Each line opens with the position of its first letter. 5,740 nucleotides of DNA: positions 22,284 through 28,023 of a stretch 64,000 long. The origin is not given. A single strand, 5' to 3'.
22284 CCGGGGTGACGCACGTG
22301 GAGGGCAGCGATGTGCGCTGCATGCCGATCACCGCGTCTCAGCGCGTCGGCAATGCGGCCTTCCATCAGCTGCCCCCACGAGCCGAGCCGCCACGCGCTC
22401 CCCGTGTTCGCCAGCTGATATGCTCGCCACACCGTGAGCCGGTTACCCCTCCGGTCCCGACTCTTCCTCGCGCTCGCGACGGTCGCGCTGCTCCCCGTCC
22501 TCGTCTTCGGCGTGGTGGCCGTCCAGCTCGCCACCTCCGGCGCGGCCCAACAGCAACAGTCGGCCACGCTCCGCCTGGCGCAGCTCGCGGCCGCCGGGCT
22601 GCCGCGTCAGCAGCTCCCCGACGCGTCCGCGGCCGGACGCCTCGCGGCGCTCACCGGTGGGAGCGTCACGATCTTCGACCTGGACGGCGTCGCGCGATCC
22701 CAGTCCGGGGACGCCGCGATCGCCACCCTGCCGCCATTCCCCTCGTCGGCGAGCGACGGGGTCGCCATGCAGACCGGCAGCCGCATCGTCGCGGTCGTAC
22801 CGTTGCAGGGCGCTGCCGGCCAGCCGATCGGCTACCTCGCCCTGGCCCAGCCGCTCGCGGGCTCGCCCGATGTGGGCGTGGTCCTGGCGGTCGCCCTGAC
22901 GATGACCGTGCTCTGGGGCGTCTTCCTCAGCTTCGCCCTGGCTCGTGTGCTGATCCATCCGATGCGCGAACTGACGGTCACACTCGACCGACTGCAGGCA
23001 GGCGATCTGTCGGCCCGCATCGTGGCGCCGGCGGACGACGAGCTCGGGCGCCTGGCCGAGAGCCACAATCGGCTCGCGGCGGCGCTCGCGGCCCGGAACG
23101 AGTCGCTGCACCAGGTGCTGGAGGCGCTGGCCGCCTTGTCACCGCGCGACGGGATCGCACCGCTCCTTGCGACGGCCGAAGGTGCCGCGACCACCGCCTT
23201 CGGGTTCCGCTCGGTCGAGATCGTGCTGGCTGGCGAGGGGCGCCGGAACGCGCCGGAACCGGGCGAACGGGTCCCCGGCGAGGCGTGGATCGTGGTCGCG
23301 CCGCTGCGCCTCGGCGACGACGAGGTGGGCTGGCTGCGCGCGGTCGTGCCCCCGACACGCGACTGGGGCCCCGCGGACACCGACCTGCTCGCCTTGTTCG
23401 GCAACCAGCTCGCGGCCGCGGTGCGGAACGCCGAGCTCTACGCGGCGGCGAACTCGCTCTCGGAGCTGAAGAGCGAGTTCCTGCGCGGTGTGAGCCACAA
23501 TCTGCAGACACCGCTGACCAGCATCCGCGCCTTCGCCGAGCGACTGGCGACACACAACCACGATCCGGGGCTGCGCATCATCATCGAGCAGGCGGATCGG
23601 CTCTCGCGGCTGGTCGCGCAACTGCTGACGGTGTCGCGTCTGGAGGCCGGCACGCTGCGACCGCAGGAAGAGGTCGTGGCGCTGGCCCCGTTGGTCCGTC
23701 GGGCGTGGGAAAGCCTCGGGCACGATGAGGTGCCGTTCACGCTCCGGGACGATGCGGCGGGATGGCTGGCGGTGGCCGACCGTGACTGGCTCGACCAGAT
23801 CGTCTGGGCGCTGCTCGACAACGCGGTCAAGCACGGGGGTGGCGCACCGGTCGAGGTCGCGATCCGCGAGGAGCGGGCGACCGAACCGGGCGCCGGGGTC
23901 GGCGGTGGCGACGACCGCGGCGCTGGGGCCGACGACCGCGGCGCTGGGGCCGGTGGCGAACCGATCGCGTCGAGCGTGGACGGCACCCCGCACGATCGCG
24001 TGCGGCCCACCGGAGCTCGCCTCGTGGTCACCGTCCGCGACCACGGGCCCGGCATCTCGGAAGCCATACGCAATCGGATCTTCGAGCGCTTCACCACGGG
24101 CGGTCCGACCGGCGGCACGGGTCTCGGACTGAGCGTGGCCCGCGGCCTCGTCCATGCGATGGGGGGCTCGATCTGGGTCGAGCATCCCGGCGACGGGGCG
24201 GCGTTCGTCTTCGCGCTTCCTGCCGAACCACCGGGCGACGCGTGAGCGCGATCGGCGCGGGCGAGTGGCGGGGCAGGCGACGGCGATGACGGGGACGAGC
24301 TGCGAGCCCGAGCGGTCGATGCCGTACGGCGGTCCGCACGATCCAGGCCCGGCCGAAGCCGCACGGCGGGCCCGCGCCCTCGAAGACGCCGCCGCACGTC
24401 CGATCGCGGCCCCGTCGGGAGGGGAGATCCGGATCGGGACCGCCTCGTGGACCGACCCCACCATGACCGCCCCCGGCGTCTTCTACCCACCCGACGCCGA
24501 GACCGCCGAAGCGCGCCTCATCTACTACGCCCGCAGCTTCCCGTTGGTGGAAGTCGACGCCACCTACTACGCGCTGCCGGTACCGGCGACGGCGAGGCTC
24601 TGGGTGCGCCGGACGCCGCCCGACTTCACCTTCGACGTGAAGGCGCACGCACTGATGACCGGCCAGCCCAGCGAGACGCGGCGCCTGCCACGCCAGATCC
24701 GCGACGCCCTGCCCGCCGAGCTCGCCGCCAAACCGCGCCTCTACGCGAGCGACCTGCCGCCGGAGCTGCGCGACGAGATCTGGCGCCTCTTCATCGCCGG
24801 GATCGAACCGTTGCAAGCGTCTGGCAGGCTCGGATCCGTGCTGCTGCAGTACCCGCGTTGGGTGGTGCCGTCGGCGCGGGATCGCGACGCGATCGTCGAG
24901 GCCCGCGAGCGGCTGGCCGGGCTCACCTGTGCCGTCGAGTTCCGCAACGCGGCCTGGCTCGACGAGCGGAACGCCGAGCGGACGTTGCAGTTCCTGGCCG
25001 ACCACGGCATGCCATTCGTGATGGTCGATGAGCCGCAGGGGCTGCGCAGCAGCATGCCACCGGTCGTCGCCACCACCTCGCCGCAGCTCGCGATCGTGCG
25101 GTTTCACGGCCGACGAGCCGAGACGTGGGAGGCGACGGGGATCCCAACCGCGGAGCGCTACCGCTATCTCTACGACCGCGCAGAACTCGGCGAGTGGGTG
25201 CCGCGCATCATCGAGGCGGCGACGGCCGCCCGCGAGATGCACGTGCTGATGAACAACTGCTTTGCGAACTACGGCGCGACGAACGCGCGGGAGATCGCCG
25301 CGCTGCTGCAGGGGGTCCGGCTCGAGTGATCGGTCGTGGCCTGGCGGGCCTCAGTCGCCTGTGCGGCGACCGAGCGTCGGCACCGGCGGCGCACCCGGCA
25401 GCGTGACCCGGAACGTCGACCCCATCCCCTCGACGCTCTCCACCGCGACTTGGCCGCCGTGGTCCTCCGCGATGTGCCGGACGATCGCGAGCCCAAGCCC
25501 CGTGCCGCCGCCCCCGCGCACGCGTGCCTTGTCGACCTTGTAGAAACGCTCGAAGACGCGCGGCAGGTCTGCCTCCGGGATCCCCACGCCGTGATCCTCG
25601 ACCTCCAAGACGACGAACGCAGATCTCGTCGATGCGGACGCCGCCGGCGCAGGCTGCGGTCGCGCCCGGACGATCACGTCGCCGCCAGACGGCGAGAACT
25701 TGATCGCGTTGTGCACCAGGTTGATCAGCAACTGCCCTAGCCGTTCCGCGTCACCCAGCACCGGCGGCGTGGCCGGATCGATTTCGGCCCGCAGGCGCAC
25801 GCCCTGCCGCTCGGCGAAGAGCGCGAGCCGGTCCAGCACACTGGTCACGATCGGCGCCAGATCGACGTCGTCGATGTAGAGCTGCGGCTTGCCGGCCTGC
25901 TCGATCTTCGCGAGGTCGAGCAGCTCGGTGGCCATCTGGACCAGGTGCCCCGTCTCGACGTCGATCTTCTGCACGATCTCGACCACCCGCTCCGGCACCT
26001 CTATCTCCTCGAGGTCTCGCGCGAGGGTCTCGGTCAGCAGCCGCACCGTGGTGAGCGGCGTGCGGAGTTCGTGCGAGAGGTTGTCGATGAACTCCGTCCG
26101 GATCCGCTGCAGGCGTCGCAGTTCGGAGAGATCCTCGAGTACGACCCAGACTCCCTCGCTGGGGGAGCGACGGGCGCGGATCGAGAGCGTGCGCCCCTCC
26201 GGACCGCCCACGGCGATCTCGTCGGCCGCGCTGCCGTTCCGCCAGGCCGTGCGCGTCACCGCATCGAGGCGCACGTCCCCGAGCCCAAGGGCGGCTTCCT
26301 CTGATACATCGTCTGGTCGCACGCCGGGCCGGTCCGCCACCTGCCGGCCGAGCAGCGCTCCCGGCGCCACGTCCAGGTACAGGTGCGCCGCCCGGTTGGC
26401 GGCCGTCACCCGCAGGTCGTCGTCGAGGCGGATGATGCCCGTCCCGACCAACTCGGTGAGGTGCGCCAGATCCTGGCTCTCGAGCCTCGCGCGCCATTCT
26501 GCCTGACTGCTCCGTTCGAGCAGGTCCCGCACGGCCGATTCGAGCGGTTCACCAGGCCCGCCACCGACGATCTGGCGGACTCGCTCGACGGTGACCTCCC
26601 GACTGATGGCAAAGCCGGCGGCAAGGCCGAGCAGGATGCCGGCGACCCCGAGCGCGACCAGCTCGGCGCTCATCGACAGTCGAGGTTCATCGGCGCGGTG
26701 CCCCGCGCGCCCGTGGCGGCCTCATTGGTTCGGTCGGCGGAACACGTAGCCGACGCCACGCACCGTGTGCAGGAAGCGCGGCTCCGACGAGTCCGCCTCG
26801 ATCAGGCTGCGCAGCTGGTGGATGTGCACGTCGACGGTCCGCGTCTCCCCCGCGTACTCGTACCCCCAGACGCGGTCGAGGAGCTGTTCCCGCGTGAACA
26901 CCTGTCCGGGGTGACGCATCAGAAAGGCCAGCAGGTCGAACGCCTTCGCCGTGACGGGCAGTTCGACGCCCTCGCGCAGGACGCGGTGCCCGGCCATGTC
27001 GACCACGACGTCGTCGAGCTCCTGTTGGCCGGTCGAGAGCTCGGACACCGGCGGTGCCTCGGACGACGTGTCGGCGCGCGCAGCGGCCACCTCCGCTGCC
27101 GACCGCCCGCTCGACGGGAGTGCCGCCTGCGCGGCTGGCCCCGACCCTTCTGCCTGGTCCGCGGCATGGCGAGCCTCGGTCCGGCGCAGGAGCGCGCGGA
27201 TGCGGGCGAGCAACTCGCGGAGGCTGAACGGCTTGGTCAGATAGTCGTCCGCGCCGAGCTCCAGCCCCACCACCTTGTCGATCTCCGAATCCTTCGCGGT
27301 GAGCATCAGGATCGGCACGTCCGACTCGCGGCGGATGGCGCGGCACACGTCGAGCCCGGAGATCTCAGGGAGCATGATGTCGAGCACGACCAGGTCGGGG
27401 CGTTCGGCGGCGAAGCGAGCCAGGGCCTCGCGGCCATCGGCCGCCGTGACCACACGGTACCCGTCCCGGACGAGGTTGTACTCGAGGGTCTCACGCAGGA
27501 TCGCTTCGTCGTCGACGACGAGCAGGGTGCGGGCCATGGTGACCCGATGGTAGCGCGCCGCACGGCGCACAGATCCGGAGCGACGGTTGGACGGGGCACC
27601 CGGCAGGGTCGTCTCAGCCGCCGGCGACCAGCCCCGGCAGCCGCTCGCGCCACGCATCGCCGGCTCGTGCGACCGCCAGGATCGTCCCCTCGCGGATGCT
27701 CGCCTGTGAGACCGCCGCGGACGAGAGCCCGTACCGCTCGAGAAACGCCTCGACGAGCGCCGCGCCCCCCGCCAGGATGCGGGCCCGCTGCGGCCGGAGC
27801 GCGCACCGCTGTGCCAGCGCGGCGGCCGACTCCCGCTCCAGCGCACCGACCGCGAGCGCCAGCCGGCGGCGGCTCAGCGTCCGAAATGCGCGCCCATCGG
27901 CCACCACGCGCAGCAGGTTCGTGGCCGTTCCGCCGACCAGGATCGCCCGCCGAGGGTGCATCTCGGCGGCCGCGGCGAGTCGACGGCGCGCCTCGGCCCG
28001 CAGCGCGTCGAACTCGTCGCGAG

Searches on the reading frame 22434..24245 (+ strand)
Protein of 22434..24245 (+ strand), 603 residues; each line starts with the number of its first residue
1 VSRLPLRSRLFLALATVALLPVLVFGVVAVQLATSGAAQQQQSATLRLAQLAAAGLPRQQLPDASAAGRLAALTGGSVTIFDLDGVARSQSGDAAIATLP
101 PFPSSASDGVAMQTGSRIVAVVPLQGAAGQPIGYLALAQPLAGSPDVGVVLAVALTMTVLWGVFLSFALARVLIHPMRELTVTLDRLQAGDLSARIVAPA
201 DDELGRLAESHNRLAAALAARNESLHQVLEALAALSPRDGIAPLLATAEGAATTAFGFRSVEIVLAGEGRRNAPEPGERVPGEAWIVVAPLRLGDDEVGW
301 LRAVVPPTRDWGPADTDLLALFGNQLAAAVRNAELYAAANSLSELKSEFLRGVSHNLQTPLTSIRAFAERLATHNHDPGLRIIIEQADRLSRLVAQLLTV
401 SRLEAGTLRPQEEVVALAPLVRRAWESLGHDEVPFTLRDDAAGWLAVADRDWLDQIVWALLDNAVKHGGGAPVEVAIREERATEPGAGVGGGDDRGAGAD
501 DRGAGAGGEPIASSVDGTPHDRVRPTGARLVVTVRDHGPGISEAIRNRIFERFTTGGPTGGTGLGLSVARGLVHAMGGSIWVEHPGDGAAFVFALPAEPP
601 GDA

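Call 7: search_protein_families(library=pfam, proteins=[window:22434-24245:+], max_evalue=0.001)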
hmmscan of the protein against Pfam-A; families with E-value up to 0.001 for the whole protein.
window:22434-24245:+ (603 aa): 4 families
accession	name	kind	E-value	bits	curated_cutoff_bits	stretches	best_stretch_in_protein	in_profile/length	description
PF02518.31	HATPase_c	-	2.4e-24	86.3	26.4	1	523-598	31-110/111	Histidine kinase-, DNA gyrase B-, and HSP90-like ATPase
PF00512.31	HisKA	-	1.5e-14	54.2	26.9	1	346-406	2-66/66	His Kinase A (phospho-acceptor) domain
PF00672.30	HAMP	-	2e-10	41.2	25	1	169-218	2-51/53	HAMP domain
PF13492.12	GAF_3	-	4.8e-06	27.4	27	0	278-332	75-129/129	GAF domain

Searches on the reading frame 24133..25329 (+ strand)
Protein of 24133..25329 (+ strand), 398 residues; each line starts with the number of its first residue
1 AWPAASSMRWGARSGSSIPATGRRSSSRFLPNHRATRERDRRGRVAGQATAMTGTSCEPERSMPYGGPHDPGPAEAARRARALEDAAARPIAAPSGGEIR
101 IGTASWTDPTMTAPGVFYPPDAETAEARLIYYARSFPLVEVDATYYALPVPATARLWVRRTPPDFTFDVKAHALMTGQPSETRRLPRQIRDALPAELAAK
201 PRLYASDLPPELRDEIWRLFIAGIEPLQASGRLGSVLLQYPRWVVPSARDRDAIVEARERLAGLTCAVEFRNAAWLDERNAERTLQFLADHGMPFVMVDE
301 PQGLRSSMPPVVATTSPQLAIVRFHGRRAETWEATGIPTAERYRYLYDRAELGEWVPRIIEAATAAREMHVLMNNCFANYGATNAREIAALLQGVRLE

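Call 7: search_protein_families(library=pfam, proteins=[window:24133-25329:+], max_evalue=0.001)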
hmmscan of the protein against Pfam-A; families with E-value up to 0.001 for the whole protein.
window:24133-25329:+ (398 aa): 1 family
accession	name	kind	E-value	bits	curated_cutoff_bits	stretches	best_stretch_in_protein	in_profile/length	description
PF01904.24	DUF72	-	1.8e-53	182.2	25.3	1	118-390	1-216/217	Protein of unknown function DUF72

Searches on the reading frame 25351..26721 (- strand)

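Call 7: search_protein_families(library=pfam, proteins=[window:25351-26721:-], max_evalue=0.001)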
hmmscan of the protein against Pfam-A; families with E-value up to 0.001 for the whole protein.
window:25351-26721:- (456 aa): 4 families
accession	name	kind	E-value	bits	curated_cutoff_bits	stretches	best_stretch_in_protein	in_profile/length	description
PF02518.31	HATPase_c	-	9.8e-31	106.9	26.4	1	323-442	1-108/111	Histidine kinase-, DNA gyrase B-, and HSP90-like ATPase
PF00512.31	HisKA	-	3.8e-15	56.1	26.9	1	208-275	2-65/66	His Kinase A (phospho-acceptor) domain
PF08448.16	PAS_4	-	0.00016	22.3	23.1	1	94-203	6-110/110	PAS fold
PF12860.13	PAS_7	-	0.00042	20.9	27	1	92-204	4-113/115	PAS fold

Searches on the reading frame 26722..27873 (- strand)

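Call 7: search_protein_families(library=pfam, proteins=[window:26722-27873:-], max_evalue=0.001)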
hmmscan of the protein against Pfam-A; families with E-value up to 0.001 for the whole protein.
window:26722-27873:- (383 aa): 2 families
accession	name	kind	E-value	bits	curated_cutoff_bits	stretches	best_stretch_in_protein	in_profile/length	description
PF00072.30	Response_reg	-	2.6e-31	108.5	30.2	1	118-226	2-111/111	Response regulator receiver domain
PF00486.34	Trans_reg_C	-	1.1e-29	102.7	26.2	1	304-378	3-77/77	Transcriptional regulatory protein, C terminal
